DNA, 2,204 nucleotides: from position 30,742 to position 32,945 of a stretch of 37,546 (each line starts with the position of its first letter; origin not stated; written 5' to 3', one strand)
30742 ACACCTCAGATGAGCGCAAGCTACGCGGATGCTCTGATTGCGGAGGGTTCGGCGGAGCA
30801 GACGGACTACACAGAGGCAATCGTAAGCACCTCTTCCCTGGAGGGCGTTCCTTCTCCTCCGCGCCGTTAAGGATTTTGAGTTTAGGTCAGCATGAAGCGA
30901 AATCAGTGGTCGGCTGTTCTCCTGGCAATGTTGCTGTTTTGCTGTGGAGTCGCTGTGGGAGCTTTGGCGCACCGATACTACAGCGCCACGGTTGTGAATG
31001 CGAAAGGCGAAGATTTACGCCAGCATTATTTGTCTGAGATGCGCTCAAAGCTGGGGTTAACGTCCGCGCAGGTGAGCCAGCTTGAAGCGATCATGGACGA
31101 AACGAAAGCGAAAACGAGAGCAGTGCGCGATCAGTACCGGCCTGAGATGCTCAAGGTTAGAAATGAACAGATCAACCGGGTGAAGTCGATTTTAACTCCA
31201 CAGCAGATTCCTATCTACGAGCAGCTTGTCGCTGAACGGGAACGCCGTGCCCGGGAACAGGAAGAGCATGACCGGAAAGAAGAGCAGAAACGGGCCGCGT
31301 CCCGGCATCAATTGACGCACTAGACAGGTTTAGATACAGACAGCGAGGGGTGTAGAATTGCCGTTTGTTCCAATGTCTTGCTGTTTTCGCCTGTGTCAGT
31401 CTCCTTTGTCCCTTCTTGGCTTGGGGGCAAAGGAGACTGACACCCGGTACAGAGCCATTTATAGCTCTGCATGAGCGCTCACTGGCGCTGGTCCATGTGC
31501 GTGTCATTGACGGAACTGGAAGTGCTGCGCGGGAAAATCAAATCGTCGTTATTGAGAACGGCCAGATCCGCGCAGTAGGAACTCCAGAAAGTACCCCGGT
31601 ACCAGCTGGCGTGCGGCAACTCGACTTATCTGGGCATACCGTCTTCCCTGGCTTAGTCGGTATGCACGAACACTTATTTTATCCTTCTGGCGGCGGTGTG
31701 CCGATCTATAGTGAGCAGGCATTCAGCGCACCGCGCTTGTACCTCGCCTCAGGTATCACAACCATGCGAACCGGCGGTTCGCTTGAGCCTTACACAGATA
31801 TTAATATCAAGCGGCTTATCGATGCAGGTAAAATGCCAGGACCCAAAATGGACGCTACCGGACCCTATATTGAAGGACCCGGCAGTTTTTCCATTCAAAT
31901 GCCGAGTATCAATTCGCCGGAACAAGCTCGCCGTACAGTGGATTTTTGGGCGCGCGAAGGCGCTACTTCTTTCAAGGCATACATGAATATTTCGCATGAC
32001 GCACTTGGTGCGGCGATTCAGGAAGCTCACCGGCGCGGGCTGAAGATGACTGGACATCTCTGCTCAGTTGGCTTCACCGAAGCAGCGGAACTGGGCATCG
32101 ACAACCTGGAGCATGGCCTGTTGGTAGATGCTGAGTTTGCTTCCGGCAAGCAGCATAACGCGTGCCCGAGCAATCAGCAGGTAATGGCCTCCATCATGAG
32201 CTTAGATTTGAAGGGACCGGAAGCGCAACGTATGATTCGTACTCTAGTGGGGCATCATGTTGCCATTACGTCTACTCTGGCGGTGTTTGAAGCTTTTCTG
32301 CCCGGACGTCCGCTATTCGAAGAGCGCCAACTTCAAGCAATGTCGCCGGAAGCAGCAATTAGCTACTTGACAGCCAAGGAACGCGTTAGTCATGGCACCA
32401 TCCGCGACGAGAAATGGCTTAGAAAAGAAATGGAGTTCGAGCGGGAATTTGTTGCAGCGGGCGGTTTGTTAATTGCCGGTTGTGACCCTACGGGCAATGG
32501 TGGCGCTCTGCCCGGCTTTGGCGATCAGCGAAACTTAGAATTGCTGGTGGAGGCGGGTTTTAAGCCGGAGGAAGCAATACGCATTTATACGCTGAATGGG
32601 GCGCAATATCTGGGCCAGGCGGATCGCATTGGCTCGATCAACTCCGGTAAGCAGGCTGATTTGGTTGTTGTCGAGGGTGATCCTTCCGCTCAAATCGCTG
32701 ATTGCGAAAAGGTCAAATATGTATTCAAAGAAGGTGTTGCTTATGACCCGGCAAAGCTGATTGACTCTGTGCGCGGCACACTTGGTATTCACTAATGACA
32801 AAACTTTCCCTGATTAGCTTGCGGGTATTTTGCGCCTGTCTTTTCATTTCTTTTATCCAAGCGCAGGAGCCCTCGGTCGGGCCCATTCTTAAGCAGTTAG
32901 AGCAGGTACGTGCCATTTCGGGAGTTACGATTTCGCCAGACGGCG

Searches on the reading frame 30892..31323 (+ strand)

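Call 3: search_protein_families(library=pfam, proteins=[window:30892-31323:+], max_evalue=0.01)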
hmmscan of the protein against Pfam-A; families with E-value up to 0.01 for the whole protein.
window:30892-31323:+ (143 aa): 2 families
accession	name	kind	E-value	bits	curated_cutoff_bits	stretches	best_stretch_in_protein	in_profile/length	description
PF13801.11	Metal_resist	-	0.00059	20.4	29.2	1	10-91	3-77/125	Heavy-metal resistance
PF07813.17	LTXXQ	-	0.00079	20.5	24.3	0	45-123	4-65/100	LTXXQ motif family protein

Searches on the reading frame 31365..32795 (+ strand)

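Call 56: search_protein_families(library=pfam, proteins=[window:31365-32795:+], max_evalue=0.001)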
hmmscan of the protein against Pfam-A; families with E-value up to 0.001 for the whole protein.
window:31365-32795:+ (476 aa): 2 families
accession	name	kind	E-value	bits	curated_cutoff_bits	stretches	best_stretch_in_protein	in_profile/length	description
PF01979.26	Amidohydro_1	-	1.9e-21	77.1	25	1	92-457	1-342/345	Amidohydrolase family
PF07969.17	Amidohydro_3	-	1.9e-11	44.6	29.7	1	400-442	408-450/472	Amidohydrolase family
